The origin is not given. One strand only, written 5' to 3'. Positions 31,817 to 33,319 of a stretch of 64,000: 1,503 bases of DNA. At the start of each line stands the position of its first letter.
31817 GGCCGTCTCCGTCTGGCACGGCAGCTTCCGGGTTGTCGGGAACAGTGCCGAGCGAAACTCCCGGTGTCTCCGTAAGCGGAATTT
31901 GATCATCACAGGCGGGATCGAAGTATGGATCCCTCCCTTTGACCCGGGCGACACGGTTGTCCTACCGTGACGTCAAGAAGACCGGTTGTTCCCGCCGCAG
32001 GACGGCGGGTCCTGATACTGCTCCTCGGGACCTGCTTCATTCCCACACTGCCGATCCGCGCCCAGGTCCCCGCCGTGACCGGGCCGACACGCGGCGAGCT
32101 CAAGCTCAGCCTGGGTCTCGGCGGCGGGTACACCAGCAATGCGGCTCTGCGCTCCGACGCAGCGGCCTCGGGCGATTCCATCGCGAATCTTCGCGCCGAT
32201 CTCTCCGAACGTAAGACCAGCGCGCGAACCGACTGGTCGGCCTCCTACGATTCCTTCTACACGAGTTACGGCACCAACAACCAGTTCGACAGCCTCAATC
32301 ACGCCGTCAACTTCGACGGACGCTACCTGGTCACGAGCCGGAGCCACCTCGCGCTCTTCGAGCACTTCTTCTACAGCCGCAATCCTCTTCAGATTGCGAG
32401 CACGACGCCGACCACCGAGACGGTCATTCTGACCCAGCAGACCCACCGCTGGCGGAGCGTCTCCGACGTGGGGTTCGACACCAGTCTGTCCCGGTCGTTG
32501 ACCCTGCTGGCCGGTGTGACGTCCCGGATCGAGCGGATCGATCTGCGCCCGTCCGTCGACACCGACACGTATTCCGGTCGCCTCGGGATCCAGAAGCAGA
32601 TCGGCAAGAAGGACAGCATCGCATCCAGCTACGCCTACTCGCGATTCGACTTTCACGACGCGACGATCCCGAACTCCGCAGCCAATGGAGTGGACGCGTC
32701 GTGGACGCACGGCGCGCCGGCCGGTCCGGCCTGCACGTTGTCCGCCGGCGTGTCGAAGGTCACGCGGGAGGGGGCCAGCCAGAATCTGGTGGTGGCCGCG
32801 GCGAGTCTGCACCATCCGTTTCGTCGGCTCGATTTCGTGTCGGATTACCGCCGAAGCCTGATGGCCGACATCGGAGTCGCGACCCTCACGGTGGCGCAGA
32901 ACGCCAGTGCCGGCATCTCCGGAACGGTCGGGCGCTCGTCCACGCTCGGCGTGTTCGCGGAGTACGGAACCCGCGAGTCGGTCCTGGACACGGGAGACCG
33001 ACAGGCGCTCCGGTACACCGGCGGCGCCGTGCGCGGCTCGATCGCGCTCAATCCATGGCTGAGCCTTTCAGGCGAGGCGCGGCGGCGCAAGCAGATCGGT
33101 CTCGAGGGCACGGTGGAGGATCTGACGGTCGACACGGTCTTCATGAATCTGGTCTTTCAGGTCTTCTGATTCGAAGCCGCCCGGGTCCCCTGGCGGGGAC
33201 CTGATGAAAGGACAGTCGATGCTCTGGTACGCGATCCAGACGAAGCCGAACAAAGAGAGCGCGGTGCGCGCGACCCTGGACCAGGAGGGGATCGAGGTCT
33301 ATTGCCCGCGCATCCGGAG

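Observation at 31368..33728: Low-GC structured leader with a consensus sigma-70 promoter upstream of an OM protein and a RfaH/UpxY-like antiterminator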

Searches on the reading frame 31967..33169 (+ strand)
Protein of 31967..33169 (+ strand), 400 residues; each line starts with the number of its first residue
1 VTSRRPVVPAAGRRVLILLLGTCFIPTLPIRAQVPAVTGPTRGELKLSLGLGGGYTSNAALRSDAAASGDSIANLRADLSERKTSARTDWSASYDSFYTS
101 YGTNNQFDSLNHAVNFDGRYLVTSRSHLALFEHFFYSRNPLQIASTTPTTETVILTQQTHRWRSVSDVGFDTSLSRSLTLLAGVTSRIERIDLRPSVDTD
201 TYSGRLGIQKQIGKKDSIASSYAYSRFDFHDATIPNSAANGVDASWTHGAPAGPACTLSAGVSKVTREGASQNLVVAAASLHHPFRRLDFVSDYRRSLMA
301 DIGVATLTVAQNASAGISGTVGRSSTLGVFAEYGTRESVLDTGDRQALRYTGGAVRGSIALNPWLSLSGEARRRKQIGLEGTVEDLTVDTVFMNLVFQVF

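Call 8: search_protein_families(library=pfam, proteins=[window:31967-33169:+], max_evalue=0.01)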
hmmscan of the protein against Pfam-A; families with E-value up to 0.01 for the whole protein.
window:31967-33169:+ (400 aa): 0 families

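Call 9: search_protein_families(library=ncbifam, proteins=[window:31967-33169:+], max_evalue=0.01)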
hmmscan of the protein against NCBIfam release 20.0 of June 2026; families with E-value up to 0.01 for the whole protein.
window:31967-33169:+ (400 aa): 1 family
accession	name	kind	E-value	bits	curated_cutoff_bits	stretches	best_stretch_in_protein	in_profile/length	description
TIGR03016.1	pepcterm_hypo_1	hypoth_equivalog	7.7e-08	31.7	90.85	1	48-120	9-80/477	TIGR03016 family PEP-CTERM system-associated outer membrane protein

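Call 13: find_homologous_proteins(query=window:31967-33169:+, max_evalue=0.00001)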
Query window:31967-33169:+ (400 aa): 37 proteins with E <= 0.00001 among 8000 candidates.
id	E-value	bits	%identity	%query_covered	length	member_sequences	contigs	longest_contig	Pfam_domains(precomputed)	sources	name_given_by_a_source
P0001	4.0e-233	791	100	91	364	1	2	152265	-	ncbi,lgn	-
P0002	1.7e-214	730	83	100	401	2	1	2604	-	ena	-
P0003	7.6e-203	691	83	93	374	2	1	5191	-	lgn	-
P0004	1.4e-174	598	68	100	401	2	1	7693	-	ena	-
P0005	1.2e-172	592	67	100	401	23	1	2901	-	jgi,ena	-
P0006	9.9e-172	589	67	100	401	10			-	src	-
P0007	6.1e-171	586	67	100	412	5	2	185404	-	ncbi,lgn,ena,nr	ncbi:MAG TPA: hypothetical protein VEW47_06335 [Candidatus Dormibacteraeota bacterium]|nr:hypothetic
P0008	8.5e-170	583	67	100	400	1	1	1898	-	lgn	-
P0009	8.7e-168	576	67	97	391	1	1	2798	-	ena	-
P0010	1.2e-167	576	66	100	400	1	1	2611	-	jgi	-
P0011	2.2e-167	575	66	100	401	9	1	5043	-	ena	-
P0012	2.7e-167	574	68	97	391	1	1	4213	-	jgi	jgi:hypothetical protein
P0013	1.1e-161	556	64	100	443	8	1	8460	-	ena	-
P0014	3.5e-156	538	63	97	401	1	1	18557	-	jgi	jgi:hypothetical protein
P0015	9.0e-153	527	63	100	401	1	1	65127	-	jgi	jgi:hypothetical protein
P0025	8.1e-116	405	52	98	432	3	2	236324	-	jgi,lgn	jgi:hypothetical protein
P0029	6.8e-111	389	49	98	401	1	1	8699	-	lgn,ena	-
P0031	8.7e-110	385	50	97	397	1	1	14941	-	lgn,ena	-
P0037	1.9e-59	220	33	99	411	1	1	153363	-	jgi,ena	-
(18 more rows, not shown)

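Call 16: find_related_loci(query=A1, collection=genome_contigs, flank=6000)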
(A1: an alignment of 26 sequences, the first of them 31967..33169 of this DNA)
Query A1 (400 aa) in genome_contigs; peptide patterns used: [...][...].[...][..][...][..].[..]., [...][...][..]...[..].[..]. (x = any residue, [..] = any of these).
33 stretches matched a pattern; 4 encode a relative of the query (tblastn E <= 1e-3); 4 distinct loci.
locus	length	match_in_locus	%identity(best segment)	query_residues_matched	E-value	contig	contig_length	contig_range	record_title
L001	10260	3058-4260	67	1-400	9e-177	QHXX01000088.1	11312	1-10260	MAG: Acidobacteria bacterium isolate gp22 AA4 14_0903_16_40cm_scaffold_9772_curated, whole genome shotgun sequence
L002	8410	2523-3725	66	1-400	4e-175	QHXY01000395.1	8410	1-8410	MAG: Acidobacteria bacterium isolate gp22 AA3 14_0903_13_30cm_scaffold_7788677_curated, whole genome shotgun sequence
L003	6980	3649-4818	49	11-400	5e-118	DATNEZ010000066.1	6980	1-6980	MAG TPA_asm: Candidatus Binatia bacterium isolate SMAG_U11281 k141_2912097, whole genome shotgun sequence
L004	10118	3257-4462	49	4-399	1e-116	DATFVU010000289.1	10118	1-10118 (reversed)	MAG TPA_asm: Candidatus Polarisedimenticolia bacterium isolate SMAG_U9472 k141_3855745, whole genome shotgun sequence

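Call 17: find_related_loci(query=A1, collection=metagenome_contigs, flank=6000)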
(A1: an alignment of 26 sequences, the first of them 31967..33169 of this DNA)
Query A1 (400 aa) in metagenome_contigs; peptide patterns used: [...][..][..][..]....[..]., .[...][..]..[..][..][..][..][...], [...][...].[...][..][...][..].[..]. (x = any residue, [..] = any of these).
599 stretches matched a pattern (row limit reached: there are more); 16 encode a relative of the query (tblastn E <= 1e-3); 16 distinct loci.
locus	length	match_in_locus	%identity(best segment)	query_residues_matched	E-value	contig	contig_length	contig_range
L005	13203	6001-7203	83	1-400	0e+0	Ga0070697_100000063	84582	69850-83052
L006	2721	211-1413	83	1-400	0e+0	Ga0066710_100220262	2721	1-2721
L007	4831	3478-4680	67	1-400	1e-180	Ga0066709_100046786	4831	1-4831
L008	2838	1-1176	66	10-400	1e-180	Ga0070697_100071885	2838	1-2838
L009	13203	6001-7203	64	1-400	3e-168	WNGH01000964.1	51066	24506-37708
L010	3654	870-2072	64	1-400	1e-174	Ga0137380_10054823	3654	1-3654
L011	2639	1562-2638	67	1-358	2e-165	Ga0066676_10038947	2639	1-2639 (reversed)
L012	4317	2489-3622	51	23-400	3e-121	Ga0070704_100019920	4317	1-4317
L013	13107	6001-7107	50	32-400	6e-115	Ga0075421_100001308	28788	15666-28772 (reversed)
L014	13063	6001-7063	64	1-400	4e-102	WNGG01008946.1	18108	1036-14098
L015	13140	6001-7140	61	23-400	8e-142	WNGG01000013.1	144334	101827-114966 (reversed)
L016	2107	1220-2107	50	1-290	3e-87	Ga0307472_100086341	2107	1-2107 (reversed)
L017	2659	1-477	70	242-400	2e-69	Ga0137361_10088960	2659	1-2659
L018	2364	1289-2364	60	1-157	3e-56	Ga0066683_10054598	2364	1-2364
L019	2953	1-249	73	318-400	4e-33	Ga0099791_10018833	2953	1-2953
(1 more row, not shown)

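Call 29: find_encoding_contigs(protein=P0007, flank=5000, max_places=2)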
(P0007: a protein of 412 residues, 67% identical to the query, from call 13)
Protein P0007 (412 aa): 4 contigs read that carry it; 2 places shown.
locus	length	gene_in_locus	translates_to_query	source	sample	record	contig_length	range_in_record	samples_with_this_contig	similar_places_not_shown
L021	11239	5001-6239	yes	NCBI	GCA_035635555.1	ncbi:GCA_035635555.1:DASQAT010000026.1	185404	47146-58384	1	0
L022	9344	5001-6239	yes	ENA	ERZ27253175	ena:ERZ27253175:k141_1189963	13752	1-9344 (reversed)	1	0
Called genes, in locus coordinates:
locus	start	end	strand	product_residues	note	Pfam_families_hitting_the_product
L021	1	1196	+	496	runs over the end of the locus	PF13541:ChlI, PF00493:MCM (faint), PF00158:Sigma54_activat (faint), PF01078:Mg_chelatase, PF05496:RuvB_N (faint), PF07728:AAA_5 (faint), PF13335:Mg_chelatase_C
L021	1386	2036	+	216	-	PF02563:Poly_export, PF10531:SLBB, PF22461:SLBB_2 (weak)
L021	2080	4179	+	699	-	PF16889:Hepar_II_III_N, PF07940:Hepar_II_III_C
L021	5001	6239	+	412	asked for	-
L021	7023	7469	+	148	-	-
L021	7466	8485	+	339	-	PF01636:APH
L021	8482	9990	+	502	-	PF01554:MatE (faint)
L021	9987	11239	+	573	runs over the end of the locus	-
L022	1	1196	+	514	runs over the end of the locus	PF13541:ChlI, PF00493:MCM (faint), PF01078:Mg_chelatase, PF05496:RuvB_N (faint), PF00158:Sigma54_activat (faint), PF07728:AAA_5 (faint), PF13335:Mg_chelatase_C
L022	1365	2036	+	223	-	PF02563:Poly_export, PF10531:SLBB, PF22461:SLBB_2 (weak)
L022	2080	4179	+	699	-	PF16889:Hepar_II_III_N, PF07940:Hepar_II_III_C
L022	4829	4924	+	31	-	-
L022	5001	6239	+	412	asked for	-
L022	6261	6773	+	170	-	PF02357:NusG, PF00467:KOW (weak)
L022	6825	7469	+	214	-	-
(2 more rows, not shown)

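Call 30: find_encoding_contigs(protein=P0014, flank=5000, max_places=2)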
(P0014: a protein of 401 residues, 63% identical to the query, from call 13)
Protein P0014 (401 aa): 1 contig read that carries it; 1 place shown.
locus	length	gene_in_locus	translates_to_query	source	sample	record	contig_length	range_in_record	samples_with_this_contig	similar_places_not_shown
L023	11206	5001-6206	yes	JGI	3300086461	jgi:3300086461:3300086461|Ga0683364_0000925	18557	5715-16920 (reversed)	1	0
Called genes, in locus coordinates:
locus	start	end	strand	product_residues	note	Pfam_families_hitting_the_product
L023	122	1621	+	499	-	PF13541:ChlI, PF00493:MCM (faint), PF01078:Mg_chelatase, PF07728:AAA_5 (weak), PF13335:Mg_chelatase_C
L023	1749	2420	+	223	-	PF02563:Poly_export, PF10531:SLBB, PF22461:SLBB_2 (weak)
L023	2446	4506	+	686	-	PF16889:Hepar_II_III_N, PF07940:Hepar_II_III_C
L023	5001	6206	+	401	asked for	-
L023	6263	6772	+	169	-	PF02357:NusG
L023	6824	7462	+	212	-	-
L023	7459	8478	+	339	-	PF01636:APH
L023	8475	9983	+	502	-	PF13440:Polysacc_synt_3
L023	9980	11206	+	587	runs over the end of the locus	-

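Call 31: find_encoding_contigs(protein=P0015, flank=5000, max_places=2)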
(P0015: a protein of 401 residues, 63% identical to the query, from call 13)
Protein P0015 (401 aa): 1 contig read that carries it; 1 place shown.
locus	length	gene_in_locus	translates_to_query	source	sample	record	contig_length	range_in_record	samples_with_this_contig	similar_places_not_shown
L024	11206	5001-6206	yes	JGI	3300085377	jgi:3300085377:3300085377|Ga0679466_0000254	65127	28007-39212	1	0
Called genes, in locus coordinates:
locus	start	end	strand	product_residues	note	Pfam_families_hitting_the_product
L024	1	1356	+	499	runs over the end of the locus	PF13541:ChlI, PF00493:MCM (faint), PF01078:Mg_chelatase, PF07728:AAA_5 (faint), PF13335:Mg_chelatase_C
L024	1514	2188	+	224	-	PF02563:Poly_export, PF10531:SLBB, PF22461:SLBB_2 (weak)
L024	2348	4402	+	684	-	PF16889:Hepar_II_III_N, PF07940:Hepar_II_III_C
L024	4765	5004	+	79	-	-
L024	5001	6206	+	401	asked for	-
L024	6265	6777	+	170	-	PF02357:NusG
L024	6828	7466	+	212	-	-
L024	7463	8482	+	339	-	PF01636:APH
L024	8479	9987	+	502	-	PF01943:Polysacc_synt, PF13440:Polysacc_synt_3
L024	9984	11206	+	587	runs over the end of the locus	-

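Call 32: find_encoding_contigs(protein=P0025, flank=5000, max_places=2)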
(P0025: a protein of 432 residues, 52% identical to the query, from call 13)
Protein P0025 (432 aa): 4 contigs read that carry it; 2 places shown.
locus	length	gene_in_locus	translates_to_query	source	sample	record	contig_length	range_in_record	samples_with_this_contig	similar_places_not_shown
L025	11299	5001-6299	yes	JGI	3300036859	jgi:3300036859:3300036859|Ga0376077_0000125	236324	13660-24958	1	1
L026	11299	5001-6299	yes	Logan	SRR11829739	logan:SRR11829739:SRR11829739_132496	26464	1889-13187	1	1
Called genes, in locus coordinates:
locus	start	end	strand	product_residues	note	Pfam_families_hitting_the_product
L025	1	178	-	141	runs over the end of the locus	-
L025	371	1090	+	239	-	PF02163:Peptidase_M50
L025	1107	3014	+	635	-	PF00246:Peptidase_M14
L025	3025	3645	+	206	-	PF05995:CDO_I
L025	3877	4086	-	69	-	-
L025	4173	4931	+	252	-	PF02563:Poly_export, PF10531:SLBB, PF22461:SLBB_2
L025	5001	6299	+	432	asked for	-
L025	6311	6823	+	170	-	PF02357:NusG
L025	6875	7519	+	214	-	-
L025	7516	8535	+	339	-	PF01636:APH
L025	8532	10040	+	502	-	PF13440:Polysacc_synt_3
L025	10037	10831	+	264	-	PF01522:Polysacc_deac_1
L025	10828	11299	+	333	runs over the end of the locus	PF00535:Glycos_transf_2, PF10111:Glyco_tranf_2_2 (weak), PF13641:Glyco_tranf_2_3, PF02709:Glyco_transf_7C, PF10111:Glyco_tranf_2_2 (weak)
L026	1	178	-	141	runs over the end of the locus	-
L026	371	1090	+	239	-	PF02163:Peptidase_M50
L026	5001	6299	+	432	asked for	-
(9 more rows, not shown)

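Call 34: find_encoding_contigs(protein=P0029, flank=4000, max_places=1)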
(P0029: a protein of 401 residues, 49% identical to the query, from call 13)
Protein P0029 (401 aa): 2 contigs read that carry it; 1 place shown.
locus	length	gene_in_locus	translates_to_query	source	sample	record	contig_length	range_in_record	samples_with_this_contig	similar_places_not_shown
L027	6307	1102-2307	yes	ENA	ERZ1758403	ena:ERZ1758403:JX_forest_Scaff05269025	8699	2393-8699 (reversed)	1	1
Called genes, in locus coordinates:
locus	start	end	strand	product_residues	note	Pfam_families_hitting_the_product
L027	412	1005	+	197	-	PF02563:Poly_export, PF10531:SLBB, PF22461:SLBB_2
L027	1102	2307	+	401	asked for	-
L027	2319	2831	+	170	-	PF02357:NusG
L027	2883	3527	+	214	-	-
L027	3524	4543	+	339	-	PF01636:APH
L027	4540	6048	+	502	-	PF01554:MatE (faint), PF13440:Polysacc_synt_3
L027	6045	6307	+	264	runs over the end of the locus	PF01522:Polysacc_deac_1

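Call 35: find_encoding_contigs(protein=P0031, flank=4000, max_places=1)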
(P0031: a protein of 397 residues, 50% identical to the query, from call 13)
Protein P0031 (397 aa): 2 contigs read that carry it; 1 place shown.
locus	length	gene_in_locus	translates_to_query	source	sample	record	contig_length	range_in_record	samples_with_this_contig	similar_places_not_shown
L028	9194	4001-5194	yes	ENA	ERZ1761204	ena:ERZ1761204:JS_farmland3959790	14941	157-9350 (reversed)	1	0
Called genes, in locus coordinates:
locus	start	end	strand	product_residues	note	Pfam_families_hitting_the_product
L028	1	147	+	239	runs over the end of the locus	PF02163:Peptidase_M50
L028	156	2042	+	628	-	PF00246:Peptidase_M14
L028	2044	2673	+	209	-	PF05995:CDO_I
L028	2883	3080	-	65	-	-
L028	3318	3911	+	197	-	PF02563:Poly_export, PF10531:SLBB, PF22461:SLBB_2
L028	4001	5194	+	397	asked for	-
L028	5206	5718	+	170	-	PF02357:NusG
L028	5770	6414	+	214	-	-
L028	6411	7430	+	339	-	-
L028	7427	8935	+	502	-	PF01554:MatE (faint), PF13440:Polysacc_synt_3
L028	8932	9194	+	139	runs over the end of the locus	?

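Call 36: find_encoding_contigs(protein=P0013, flank=4000, max_places=1)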
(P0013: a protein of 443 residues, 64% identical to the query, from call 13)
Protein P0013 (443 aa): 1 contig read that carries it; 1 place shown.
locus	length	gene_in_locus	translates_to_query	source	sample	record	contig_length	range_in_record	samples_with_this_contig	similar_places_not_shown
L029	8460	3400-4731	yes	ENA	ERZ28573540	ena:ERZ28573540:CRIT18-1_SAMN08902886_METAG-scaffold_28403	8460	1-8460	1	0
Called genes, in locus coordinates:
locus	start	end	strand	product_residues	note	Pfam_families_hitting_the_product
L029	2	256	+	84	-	?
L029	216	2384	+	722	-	-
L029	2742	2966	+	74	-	-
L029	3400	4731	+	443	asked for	-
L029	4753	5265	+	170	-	PF02357:NusG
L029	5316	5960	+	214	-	-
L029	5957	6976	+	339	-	PF01636:APH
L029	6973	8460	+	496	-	?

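Call 37: find_encoding_contigs(protein=P0037, flank=5000, max_places=1)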
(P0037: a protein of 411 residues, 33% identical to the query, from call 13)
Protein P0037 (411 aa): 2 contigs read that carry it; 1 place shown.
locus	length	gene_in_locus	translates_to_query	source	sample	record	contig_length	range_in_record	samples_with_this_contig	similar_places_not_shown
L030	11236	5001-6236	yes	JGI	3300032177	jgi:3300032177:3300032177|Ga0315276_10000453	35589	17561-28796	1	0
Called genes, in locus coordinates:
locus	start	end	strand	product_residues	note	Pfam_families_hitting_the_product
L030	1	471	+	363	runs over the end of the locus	PF04015:DUF362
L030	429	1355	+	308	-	PF00892:EamA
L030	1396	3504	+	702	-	PF17191:RecG_wedge, PF00270:DEAD, PF04851:ResIII, PF00271:Helicase_C, PF19833:RecG_dom3_C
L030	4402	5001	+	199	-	PF02563:Poly_export, PF10531:SLBB, PF22461:SLBB_2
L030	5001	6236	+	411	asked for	-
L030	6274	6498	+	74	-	PF12728:HTH_17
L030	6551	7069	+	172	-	PF02357:NusG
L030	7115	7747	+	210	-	-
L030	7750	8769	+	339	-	PF01636:APH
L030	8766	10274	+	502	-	PF13440:Polysacc_synt_3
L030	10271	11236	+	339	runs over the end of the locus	PF00535:Glycos_transf_2, PF10111:Glyco_tranf_2_2 (faint), PF13641:Glyco_tranf_2_3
